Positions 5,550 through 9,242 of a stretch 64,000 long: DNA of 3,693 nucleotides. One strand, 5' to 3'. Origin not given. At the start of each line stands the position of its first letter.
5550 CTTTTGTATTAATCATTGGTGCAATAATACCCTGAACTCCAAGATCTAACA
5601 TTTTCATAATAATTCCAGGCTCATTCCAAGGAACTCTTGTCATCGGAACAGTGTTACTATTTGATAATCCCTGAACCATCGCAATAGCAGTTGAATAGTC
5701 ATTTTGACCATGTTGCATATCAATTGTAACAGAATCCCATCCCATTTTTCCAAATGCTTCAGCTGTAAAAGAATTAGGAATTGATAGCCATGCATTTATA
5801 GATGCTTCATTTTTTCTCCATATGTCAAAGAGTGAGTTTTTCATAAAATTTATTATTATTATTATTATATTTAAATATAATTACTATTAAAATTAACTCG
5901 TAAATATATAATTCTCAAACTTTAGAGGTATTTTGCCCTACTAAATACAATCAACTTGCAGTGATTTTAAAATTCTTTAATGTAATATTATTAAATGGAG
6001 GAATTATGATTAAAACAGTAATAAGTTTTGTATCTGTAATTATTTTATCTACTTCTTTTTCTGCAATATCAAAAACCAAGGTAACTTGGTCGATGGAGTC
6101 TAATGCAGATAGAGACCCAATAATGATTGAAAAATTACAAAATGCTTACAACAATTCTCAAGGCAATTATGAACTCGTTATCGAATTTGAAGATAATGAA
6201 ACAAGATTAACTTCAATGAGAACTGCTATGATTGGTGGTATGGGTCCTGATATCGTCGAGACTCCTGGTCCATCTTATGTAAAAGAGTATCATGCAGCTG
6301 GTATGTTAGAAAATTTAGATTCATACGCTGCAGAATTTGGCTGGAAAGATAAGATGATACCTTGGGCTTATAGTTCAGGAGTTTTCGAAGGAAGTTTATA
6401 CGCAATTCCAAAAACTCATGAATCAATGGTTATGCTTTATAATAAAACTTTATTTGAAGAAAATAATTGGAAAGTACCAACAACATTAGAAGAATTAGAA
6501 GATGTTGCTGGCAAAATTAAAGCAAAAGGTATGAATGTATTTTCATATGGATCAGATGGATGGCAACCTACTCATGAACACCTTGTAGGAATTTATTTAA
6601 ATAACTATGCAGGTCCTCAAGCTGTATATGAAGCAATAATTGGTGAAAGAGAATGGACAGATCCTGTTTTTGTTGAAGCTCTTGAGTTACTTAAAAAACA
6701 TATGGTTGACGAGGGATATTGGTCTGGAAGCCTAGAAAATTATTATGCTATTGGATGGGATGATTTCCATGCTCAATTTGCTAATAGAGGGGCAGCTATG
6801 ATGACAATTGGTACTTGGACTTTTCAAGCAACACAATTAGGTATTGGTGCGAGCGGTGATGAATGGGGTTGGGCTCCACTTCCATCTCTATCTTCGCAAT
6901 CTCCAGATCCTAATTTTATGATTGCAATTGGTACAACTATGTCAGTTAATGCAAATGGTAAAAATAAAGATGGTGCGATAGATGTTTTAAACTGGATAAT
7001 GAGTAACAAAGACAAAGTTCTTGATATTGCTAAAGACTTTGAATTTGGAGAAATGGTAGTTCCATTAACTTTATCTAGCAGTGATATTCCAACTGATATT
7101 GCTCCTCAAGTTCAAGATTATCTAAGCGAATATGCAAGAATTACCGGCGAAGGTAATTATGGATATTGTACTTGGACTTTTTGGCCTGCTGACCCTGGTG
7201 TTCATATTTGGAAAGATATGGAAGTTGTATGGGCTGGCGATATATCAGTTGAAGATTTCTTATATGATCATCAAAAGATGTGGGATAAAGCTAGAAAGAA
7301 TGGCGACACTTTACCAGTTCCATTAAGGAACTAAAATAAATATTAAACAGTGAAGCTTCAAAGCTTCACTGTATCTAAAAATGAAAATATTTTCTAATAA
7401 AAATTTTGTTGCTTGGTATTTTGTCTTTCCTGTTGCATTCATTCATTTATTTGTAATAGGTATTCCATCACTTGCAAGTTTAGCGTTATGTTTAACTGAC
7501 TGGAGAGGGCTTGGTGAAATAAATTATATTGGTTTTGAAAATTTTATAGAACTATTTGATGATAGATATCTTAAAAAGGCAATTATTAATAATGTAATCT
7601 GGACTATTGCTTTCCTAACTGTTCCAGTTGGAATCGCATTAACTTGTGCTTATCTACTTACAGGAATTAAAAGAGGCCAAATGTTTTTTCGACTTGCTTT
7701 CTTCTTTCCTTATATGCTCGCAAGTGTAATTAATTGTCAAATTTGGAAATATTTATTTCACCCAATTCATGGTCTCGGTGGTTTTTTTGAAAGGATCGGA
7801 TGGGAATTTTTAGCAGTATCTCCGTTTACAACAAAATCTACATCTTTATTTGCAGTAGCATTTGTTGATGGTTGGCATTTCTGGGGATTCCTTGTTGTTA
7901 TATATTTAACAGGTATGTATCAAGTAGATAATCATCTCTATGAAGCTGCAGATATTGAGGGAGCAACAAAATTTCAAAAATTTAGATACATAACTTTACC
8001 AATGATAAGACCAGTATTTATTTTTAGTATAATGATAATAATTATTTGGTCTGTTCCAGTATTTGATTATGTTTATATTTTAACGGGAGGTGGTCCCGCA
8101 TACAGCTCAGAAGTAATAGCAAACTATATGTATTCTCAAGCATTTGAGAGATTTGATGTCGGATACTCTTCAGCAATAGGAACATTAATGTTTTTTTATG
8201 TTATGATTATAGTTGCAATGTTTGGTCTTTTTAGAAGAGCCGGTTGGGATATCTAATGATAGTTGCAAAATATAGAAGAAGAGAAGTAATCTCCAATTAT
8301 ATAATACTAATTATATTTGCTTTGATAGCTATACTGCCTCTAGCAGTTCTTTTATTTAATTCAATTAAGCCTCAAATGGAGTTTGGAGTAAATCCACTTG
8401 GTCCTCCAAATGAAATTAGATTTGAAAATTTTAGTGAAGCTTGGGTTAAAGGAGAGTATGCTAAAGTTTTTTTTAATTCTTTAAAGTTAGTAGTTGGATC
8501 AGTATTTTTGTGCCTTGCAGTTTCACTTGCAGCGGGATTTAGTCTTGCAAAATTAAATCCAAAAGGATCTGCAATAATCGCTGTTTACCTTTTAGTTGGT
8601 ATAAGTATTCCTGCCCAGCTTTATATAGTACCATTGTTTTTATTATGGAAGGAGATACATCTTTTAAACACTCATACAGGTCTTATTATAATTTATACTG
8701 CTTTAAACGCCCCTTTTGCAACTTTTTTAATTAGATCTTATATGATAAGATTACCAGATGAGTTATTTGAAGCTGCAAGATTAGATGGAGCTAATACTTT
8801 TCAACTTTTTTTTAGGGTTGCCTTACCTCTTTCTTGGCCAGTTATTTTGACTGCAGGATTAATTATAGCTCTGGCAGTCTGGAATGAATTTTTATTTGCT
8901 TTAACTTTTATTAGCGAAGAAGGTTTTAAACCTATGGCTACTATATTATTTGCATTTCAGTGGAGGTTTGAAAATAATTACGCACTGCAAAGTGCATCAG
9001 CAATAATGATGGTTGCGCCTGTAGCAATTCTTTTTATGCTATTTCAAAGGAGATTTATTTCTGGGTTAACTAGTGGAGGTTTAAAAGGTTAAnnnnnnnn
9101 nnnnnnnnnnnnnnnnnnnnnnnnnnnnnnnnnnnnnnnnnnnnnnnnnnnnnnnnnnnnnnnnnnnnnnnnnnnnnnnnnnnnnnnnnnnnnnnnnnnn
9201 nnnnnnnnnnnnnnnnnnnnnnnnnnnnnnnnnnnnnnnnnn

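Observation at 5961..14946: ATPase-less, regulator-less ABC / ARH-hydrolase / AKR / MFS gene string ending at one terminator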

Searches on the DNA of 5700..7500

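Call 42: search_rna_families(source=window, start=5700, end=7500, threshold=evalue, max_evalue=1)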
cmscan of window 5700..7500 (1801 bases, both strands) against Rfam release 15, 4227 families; matches with E-value up to 1: 3.
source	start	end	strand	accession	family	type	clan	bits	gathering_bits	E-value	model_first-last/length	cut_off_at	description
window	7345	7422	+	RF02696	Teg49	Gene; sRNA;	-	23.8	186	0.54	1-196/196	no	Teg49 sRNA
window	6853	6899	+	RF03830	mir-1003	Gene; miRNA;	-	19.2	90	0.81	1-56/56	no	mir-1003 microRNA precursor family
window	6851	6876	+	RF01194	sn2903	Gene; snRNA; snoRNA; CD-box;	CL00066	18.7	50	0.49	1-91/91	no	Small nucleolar RNA sn2903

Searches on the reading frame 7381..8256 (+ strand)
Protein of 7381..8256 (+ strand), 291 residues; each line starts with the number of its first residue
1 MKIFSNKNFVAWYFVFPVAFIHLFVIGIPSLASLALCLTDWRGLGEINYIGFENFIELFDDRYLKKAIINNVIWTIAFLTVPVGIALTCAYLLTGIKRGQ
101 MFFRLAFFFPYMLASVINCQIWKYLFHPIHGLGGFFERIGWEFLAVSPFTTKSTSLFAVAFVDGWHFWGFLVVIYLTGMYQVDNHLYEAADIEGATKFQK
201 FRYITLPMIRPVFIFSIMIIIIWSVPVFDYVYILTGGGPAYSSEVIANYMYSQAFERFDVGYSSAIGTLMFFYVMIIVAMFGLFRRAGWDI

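Call 3: search_protein_families(library=pfam, proteins=[window:7381-8256:+], max_evalue=0.001)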
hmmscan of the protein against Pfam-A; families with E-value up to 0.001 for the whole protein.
window:7381-8256:+ (291 aa): 1 family
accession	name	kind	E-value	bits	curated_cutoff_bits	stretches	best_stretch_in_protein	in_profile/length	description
PF00528.27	BPD_transp_1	-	1.7e-08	34.9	26.4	1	151-278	49-168/184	Binding-protein-dependent transport system inner membrane component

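Call 4: search_protein_families(library=ncbifam, proteins=[window:7381-8256:+], max_evalue=0.001)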
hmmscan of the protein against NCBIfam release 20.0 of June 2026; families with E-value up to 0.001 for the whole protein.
window:7381-8256:+ (291 aa): 13 families
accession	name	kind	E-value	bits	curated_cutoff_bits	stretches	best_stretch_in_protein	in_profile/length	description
NF040931.1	ABC_arch_GlcT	equivalog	3.9e-24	85.8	360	1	16-284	3-270/278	glucose ABC transporter permease GlcT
NF007852.0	PRK10561.1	equivalog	3e-21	76.5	335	1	9-279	12-282/295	sn-glycerol-3-phosphate ABC transporter permease UgpA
NF008232.0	PRK10999.1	equivalog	2.4e-16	59.5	392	1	49-276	264-506/520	maltose ABC transporter permease MalF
TIGR03262.1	PhnU2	equivalog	6.2e-11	41.6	593.25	1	20-276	12-248/546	putative 2-aminoethylphosphonate ABC transporter permease subunit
NF008208.0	PRK10971.1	equivalog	1.8e-07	31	415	1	171-279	155-261/277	sulfate/thiosulfate ABC transporter permease CysT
NF007044.0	PRK09497.1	equivalog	2.1e-07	30.7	348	1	9-277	7-267/285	spermidine/putrescine ABC transporter permease PotB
TIGR01581.1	Mo_ABC_porter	hypoth_equivalog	2.3e-07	30.6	210.3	1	49-277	4-224/225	ABC transporter permease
TIGR00969.1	3a0106s02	subfamily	1.6e-06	27.8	240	1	50-278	45-263/272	sulfate ABC transporter permease subunit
TIGR02139.1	permease_CysT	equivalog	5.8e-06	26.1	246.1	1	179-281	155-255/265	sulfate ABC transporter permease subunit CysT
NF008231.0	PRK10998.1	equivalog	0.00011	21.9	261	1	101-253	109-256/296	maltose ABC transporter permease MalG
TIGR03226.1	PhnU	equivalog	0.00041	19.9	283.45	1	168-287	191-303/311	2-aminoethylphosphonate ABC transporter permease subunit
NF007963.0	PRK10683.1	equivalog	0.00049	19.6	489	1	48-281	79-305/317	putrescine ABC transporter permease PotH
NF011624.0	PRK15050.1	equivalog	0.00049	19.3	247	0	165-287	170-285/297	2-aminoethylphosphonate ABC transporter permease subunit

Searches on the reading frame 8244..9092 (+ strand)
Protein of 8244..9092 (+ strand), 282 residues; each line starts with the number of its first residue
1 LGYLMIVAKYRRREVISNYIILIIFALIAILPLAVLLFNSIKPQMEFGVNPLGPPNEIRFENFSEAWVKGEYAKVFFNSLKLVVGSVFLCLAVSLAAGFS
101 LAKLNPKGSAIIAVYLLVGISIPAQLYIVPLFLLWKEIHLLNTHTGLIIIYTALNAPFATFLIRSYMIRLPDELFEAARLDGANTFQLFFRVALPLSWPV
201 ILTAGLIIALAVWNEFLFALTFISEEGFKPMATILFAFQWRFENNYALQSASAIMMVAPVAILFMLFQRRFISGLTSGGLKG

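Call 3: search_protein_families(library=pfam, proteins=[window:8244-9092:+], max_evalue=0.001)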
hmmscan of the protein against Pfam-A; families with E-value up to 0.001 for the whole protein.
window:8244-9092:+ (282 aa): 1 family
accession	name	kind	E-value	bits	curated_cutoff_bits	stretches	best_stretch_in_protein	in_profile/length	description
PF00528.27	BPD_transp_1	-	9e-21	74.9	26.4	1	95-272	2-179/184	Binding-protein-dependent transport system inner membrane component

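Call 4: search_protein_families(library=ncbifam, proteins=[window:8244-9092:+], max_evalue=0.001)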
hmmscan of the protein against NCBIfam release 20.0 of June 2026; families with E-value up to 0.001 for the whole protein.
window:8244-9092:+ (282 aa): 20 families
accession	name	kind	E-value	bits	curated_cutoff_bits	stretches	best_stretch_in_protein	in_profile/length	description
NF040932.1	ABC_arch_GlcU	equivalog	4.4e-30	105.2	340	1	18-279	5-268/272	glucose ABC transporter permease GlcU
NF008210.0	PRK10973.1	equivalog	5.5e-20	72.2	297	1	12-276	6-277/281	sn-glycerol-3-phosphate ABC transporter permease UgpE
NF008231.0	PRK10998.1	equivalog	5.8e-19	68.7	261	1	75-282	84-296/296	maltose ABC transporter permease MalG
NF007044.0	PRK09497.1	equivalog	1.7e-12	47.4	348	1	58-268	48-272/285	spermidine/putrescine ABC transporter permease PotB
NF008196.0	PRK10952.1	equivalog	3.4e-10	39.3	439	1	79-206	149-269/356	glycine betaine/L-proline ABC transporter permease ProW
NF011624.0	PRK15050.1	equivalog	1.9e-09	37.1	247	1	138-269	155-284/297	2-aminoethylphosphonate ABC transporter permease subunit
TIGR01581.1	Mo_ABC_porter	hypoth_equivalog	4.4e-08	32.9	210.3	1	65-262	12-221/225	ABC transporter permease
TIGR03226.1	PhnU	equivalog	7.7e-08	32.1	283.45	1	140-269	175-302/311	2-aminoethylphosphonate ABC transporter permease subunit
NF007047.0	PRK09500.1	equivalog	2.1e-07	30.8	326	1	16-228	6-211/257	spermidine/putrescine ABC transporter permease PotC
NF043074.1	MMSYN1_0196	equivalog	3.9e-07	29.7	350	1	14-272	12-262/277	spermidine/putrescine ABC transporter permease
NF008232.0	PRK10999.1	equivalog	1.1e-06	27.7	392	1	144-218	375-447/520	maltose ABC transporter permease MalF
TIGR03416.1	ABC_choXWV_perm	equivalog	4.9e-06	26.2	363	1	71-206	83-211/267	choline ABC transporter permease subunit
TIGR02141.1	modB_ABC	equivalog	1.2e-05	25.1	182.6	1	79-264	3-200/208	molybdate ABC transporter permease subunit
TIGR02139.1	permease_CysT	equivalog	3.8e-05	23.4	246.1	1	131-267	119-253/265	sulfate ABC transporter permease subunit CysT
NF040931.1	ABC_arch_GlcT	equivalog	4.6e-05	23.2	360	1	143-262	142-261/278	glucose ABC transporter permease GlcT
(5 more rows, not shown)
